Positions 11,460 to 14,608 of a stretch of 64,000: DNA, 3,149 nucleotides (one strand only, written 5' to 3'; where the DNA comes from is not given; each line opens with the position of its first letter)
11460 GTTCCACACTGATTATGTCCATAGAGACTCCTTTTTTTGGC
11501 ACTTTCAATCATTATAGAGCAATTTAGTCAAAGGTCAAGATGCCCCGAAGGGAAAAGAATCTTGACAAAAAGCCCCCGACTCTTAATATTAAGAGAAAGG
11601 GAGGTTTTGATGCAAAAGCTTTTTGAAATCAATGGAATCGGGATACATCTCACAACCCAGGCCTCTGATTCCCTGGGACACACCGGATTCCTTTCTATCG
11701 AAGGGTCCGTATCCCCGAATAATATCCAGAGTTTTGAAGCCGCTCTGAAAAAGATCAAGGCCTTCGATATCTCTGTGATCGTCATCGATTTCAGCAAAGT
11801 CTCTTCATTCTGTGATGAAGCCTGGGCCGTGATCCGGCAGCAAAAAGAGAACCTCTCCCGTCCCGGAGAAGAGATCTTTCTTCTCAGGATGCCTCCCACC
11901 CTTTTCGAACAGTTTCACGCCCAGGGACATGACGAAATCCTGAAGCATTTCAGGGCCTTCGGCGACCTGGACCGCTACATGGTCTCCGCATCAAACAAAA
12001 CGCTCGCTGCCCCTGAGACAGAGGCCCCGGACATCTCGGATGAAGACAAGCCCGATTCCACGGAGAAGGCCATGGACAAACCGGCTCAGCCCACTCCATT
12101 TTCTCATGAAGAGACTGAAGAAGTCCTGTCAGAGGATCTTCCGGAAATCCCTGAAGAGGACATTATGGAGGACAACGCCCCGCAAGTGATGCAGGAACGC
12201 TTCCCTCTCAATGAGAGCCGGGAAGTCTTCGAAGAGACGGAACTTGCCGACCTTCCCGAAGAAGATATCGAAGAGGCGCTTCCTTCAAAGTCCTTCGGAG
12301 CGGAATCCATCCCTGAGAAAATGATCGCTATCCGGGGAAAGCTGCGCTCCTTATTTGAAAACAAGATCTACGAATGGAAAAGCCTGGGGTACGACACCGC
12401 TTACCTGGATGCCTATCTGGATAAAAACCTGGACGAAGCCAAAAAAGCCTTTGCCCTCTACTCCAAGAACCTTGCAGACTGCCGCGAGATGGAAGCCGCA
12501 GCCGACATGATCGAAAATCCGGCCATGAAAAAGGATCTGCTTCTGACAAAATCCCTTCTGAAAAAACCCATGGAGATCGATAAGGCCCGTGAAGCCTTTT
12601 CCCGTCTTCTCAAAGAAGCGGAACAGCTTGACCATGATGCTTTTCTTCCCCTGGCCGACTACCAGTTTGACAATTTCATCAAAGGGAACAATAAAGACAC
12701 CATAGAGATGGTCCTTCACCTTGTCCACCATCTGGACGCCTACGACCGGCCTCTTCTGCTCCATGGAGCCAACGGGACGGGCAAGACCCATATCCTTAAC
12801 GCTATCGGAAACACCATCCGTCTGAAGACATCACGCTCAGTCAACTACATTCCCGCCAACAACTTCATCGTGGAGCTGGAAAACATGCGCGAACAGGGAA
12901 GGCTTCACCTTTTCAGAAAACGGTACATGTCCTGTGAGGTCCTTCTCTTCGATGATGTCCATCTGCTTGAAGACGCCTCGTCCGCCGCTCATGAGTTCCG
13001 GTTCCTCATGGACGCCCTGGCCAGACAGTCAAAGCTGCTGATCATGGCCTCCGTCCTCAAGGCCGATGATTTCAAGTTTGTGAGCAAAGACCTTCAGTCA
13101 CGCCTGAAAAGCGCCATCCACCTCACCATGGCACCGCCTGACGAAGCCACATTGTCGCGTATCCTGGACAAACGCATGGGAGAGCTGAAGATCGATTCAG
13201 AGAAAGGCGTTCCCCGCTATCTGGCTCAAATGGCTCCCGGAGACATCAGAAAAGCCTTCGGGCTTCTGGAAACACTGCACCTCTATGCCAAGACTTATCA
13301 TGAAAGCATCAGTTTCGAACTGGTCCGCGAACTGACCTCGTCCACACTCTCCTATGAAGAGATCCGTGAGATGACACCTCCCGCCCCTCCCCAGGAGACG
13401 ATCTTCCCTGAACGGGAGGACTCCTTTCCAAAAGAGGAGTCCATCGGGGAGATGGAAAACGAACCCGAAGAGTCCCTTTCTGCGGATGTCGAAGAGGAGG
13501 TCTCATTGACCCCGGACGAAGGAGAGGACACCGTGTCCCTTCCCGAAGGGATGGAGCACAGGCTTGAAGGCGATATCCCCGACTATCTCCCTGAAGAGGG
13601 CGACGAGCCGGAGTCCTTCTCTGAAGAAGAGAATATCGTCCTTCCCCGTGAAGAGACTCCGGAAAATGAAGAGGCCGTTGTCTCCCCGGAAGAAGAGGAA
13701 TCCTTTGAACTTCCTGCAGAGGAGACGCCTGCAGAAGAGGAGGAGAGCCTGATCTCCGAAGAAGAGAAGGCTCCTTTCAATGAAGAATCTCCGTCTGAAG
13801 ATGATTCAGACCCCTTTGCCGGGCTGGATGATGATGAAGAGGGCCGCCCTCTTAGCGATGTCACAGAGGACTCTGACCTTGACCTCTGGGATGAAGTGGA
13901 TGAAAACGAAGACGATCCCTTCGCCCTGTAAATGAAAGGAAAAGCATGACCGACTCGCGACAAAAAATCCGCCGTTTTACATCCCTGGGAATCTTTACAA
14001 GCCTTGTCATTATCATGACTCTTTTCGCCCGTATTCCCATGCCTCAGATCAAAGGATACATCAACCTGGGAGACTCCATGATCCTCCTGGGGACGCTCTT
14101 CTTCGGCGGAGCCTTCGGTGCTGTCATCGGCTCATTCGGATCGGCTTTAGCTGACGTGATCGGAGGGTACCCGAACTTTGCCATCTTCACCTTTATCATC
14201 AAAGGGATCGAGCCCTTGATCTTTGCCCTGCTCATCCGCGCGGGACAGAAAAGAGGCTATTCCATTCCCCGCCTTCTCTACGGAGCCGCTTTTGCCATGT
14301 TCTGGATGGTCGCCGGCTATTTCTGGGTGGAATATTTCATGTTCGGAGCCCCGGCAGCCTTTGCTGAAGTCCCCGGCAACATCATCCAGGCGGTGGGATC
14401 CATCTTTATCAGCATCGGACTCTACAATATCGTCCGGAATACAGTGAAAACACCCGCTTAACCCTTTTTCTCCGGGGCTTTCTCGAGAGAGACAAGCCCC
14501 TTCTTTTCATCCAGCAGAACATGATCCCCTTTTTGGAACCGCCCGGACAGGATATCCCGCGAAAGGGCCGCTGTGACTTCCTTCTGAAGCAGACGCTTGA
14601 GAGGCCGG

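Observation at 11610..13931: DnaA-type AAA+ ATPase fused to a STAS-like domain and an acidic tail, with no DNA-binding domain IV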

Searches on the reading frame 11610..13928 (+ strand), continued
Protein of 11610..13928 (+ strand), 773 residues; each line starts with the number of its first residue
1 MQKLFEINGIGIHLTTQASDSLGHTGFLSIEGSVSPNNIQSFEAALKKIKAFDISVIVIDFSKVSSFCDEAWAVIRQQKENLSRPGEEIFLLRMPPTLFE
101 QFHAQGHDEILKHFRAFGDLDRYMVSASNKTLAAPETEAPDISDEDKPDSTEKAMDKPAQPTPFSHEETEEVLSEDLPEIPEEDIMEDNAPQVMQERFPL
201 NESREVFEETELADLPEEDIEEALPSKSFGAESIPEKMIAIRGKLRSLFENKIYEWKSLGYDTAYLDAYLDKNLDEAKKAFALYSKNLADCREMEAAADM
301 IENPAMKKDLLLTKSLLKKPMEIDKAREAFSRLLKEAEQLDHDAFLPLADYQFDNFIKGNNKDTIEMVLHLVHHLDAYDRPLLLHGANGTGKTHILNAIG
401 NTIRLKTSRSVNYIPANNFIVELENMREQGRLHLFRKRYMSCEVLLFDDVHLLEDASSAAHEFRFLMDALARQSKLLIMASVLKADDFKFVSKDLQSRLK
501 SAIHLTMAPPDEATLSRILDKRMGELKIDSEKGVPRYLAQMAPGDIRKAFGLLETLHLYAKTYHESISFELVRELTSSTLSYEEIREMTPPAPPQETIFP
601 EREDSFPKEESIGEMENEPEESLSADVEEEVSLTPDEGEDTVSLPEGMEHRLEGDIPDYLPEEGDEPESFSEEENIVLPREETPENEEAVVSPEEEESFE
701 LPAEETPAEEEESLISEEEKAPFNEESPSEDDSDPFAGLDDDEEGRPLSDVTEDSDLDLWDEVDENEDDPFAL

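Call 42: list_cluster_members(proteins=[P0003, P0006, P0007, P0020, P0028, P0009, P0018, P0021, P0025, P0064])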
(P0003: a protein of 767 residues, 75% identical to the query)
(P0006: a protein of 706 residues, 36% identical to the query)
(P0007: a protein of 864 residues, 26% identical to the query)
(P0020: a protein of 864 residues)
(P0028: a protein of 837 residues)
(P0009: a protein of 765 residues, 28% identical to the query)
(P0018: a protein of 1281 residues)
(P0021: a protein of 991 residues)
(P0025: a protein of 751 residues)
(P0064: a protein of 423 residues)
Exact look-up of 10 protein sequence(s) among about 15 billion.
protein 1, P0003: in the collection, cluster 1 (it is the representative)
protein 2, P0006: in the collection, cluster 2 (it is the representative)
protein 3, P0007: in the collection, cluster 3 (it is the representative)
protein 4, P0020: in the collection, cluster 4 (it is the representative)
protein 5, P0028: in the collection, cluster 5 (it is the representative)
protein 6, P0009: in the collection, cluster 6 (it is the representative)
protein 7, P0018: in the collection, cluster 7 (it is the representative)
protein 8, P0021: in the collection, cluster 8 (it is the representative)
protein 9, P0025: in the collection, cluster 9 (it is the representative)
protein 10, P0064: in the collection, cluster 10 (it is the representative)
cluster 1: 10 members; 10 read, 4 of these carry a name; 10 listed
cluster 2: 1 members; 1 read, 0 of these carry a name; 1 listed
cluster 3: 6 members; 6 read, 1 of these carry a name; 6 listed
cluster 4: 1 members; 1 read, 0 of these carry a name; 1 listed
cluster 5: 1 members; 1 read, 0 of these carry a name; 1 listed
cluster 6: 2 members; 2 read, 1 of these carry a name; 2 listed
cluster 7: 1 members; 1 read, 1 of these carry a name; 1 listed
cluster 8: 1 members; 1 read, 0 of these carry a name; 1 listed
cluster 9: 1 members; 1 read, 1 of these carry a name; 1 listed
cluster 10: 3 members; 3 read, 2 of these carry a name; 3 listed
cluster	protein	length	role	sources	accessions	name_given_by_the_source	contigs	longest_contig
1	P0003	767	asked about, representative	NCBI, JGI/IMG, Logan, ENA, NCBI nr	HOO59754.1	MAG TPA: DnaA/Hda family protein [Candidatus Mcinerneyibacteriales bacterium] | DnaA/Hda family protein [Candidatus Mcinerneyibacteriales bacterium]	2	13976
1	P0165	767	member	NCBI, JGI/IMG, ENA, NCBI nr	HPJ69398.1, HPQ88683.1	MAG TPA: DnaA/Hda family protein [Candidatus Mcinerneyibacteriales bacterium] | DnaA/Hda family protein [Candidatus Mcinerneyibacteriales bacterium]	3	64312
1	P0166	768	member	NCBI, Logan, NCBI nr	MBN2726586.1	ATP-binding protein [Candidatus Mcinerneyibacteriota bacterium]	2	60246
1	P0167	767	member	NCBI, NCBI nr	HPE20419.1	MAG TPA: DnaA/Hda family protein [Candidatus Mcinerneyibacteriales bacterium] | DnaA/Hda family protein [Candidatus Mcinerneyibacteriales bacterium]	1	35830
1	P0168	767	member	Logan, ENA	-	-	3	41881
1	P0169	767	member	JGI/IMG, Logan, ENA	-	-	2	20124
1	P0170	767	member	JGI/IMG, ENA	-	-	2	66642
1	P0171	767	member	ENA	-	-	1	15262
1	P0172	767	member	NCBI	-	-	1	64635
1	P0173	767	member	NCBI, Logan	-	-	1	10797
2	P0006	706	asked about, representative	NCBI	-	-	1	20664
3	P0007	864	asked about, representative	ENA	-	-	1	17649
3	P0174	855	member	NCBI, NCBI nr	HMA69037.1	MAG TPA: DnaA/Hda family protein [Candidatus Mcinerneyibacterium sp.] | DnaA/Hda family protein [Candidatus Mcinerneyibacterium sp.]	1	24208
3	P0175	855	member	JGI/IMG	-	-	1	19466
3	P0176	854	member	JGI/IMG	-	-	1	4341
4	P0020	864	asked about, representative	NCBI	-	-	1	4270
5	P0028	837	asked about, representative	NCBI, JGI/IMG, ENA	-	-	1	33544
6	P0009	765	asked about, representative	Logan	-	-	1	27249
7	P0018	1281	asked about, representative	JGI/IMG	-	hypothetical protein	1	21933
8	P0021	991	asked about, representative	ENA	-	-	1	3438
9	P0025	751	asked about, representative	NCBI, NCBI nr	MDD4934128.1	MAG: hypothetical protein PHO89_11785, partial [Methylacidiphilaceae bacterium] | hypothetical protein [Candidatus Methylacidiphilaceae bacterium]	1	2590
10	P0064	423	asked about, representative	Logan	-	-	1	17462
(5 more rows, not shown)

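Call 61: search_protein_families(library=padloc, proteins=[window:11610-13928:+], max_evalue=0.01)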
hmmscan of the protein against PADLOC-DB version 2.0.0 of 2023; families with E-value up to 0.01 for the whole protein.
window:11610-13928:+ (773 aa): 7 families
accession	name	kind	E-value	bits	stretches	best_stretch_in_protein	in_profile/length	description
PDLC04235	PDC-M01A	-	6.9e-06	23.2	1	242-411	66-218/510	-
PDLC04140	mad8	-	0.00018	19.2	1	359-472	7-109/314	mads_8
PDLC00268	PtuA1|PtuA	-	0.001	16.6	1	375-409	21-55/411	AAA ATPase domain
PDLC00289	PtuA1|PtuA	-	0.0025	14.9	1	382-477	31-122/404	AAA ATPase domain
PDLC02335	AbiLi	-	0.0036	14.4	1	331-402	33-99/326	AbiLi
PDLC04244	PDC-M01A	-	0.0059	13.5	1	247-404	71-215/482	-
PDLC04239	PDC-M01A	-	0.0082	12.6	0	356-403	179-225/552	-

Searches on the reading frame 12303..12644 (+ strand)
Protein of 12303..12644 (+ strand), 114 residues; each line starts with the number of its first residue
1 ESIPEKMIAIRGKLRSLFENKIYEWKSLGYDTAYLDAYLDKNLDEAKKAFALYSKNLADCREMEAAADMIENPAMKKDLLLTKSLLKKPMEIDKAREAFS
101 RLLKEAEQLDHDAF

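Call 58: search_solved_structures(query=A5, max_evalue=10, show_alignments=2)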
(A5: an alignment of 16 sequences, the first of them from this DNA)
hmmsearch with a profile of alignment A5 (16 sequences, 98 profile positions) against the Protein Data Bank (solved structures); distinct sequences matched with E-value up to 10: 91 (the best 60 are shown).
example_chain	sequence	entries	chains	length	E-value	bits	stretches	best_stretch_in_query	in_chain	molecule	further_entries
2zbi_A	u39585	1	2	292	0.0018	21.9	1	28-73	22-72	Flagellin homolog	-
3k8w_A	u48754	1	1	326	0.0024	21.4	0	28-73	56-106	Flagellin homolog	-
3k8v_A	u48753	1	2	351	0.0034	20.9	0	28-73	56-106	Flagellin homolog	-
4rfx_A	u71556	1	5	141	0.015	18.8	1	23-60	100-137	Dynactin subunit 1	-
3r3p_A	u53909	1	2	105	0.041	17.5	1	3-37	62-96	Mobile intron protein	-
9vfj_D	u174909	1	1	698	0.044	17.4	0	26-82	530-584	Photosystem I reaction center subunit II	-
8hku_L29P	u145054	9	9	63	0.055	17.1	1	42-93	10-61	50S ribosomal protein L29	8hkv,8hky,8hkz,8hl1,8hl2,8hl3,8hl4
2mi7_A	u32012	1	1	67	0.062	16.9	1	57-93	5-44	de novo protein a3Y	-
3txm_A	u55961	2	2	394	0.073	16.7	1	35-91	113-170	26S proteasome regulatory complex subunit p42B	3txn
7rmx_A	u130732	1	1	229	0.074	16.7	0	62-96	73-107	Tunable symmetric protein, D_3_212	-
1wpa_A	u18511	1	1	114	0.11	16.1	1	23-76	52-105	Occludin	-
4c7n_B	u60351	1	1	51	0.12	16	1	32-70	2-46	SYNTHETIC ALPHA-HELIX, IM10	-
2lxy_A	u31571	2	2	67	0.12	16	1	57-93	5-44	2-mercaptophenol-alpha3C | 4-mercaptophenol-alpha3C protein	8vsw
1lq7_A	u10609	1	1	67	0.12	16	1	57-93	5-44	Alpha3W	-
3vn5_A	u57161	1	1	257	0.15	15.7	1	30-76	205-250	Ribonuclease HIII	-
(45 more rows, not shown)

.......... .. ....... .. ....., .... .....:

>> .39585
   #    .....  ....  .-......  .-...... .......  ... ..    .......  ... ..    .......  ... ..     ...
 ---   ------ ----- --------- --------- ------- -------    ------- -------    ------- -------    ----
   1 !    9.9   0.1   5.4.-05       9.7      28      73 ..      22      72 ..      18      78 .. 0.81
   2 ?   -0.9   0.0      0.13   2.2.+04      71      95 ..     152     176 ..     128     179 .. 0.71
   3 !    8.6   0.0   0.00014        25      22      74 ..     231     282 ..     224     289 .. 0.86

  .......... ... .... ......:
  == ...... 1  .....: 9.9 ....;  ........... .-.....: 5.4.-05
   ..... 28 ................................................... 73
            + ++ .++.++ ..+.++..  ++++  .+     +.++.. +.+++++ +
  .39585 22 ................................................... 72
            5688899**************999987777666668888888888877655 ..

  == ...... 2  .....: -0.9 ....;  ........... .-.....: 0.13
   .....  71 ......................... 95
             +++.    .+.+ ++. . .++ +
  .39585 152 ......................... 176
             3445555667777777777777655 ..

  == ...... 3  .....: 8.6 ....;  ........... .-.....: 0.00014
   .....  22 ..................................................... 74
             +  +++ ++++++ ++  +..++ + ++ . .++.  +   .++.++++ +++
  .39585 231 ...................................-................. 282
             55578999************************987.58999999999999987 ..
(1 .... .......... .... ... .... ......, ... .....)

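Call 59: search_protein_families(library=pfam, alignment_id=A5, max_evalue=10)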
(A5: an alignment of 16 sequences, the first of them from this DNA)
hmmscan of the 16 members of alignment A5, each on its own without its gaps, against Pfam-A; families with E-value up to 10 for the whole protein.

A. member 1, seq(114 aa): 1 family
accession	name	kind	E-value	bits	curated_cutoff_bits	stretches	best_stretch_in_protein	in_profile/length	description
PF10112.14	Halogen_Hydrol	-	0.045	14.2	29.8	1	37-109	64-134/191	5-bromo-4-chloroindolyl phosphate hydrolysis protein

B. families by the number of members that match (of 16 scanned): 59 families (the first 25 are shown)
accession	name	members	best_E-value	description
PF10112.14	Halogen_Hydrol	2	0.02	5-bromo-4-chloroindolyl phosphate hydrolysis protein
PF18714.6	PI-TkoII_IV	1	0.00051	DNA polymerase II intein Domain IV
PF16146.10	DUF4854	1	0.00098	Domain of unknown function (DUF4854)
PF01126.25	Heme_oxygenase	1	0.0017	Heme oxygenase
PF15821.10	DUF4709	1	0.0021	Domain of unknown function (DUF4709)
PF15358.11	TSKS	1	0.0027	Testis-specific serine kinase substrate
PF01017.26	STAT_alpha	1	0.0055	STAT transcription factor, coiled-coil domain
PF24615.2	Spectrin_Anc-1_2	1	0.0081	Nuclear anchorage protein 1, spectrin repeat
PF20715.2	DUF6827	1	0.0098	Domain of unknown function (DUF6827)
PF06489.16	Orthopox_A49R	1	0.022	Orthopoxvirus A49R protein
PF17111.11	PigL_N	1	0.025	Pigment biosynthesis cluster protein PigL N-terminal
PF19191.5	HEF_HK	1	0.028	HEF_HK domain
PF14090.12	HTH_39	1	0.028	Winged helix-turn-helix domain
PF00435.27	Spectrin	1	0.028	Spectrin repeat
PF09278.17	MerR-DNA-bind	1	0.029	MerR, DNA binding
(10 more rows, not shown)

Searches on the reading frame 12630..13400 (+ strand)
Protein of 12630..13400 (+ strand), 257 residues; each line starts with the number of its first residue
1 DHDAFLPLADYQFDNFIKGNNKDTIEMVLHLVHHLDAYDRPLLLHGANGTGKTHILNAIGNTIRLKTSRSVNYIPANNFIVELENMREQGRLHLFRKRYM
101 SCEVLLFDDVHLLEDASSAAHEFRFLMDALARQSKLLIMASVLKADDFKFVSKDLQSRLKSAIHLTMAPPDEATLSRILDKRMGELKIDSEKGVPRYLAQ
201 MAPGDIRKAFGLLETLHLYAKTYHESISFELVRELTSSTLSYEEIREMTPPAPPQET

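Call 78: find_homologous_proteins(query=window:12630-13400:+, max_evalue=1e-8)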
Query window:12630-13400:+ (257 aa): 4 proteins with E <= 1e-8 among 786 candidates.
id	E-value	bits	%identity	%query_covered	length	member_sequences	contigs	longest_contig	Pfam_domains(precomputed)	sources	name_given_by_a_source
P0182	4.4e-43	166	89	35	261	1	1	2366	-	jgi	jgi:hypothetical protein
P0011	5.4e-15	74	29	93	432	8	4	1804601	PF01695.24,PF00308.25,PF08299.18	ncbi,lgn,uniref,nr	ncbi:chromosomal replication initiator protein DnaA [Helicobacter heilmannii]|uniref:Chromosomal rep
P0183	4.5e-13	67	25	77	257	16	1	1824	PF22688.3,PF01695.24,PF00308.25,PF00004.36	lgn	-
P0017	5.8e-9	54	25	87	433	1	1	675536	PF00308.25,PF08299.18,PF00004.36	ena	-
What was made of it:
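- Tried and rejected: A second word-indexed protein search with the AAA+ domain returned almost nothing (call 78).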

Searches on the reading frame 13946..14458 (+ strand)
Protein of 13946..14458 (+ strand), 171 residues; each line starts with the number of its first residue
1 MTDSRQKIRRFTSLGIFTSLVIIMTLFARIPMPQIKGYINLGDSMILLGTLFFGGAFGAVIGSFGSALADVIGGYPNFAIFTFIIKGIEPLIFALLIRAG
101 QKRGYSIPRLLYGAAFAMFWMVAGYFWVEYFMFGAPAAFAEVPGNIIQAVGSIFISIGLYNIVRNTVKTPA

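Call 27: search_protein_families(library=pfam, proteins=[window:13946-14458:+], max_evalue=0.01)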
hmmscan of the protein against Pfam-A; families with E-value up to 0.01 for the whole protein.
window:13946-14458:+ (171 aa): 2 families
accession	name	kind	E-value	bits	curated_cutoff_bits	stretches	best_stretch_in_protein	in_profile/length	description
PF07155.17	ECF-ribofla_trS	-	1.2e-28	100.7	26.7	1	7-163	3-170/172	ECF-type riboflavin transporter, S component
PF12822.12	ECF_trnsprt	-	5.1e-07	30.3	30.7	1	9-162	1-158/169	ECF transporter, substrate-specific component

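Call 61: search_protein_families(library=padloc, proteins=[window:13946-14458:+], max_evalue=0.01)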
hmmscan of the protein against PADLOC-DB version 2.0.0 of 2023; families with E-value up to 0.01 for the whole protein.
window:13946-14458:+ (171 aa): 0 families

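Call 64: search_protein_families(library=ncbifam, proteins=[window:13946-14458:+], max_evalue=0.001)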
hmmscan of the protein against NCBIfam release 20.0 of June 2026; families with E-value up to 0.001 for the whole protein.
window:13946-14458:+ (171 aa): 2 families
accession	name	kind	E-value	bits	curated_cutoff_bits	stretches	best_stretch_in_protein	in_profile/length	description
TIGR04002.1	TIGR04002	hypoth_equivalog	4.9e-13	49.5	120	1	17-157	1-138/151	TIGR04002 family protein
TIGR04522.1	EcfS_MSC_0063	hypoth_equivalog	0.00014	21.9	60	1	7-162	4-151/152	putative energy coupling factor transporter S component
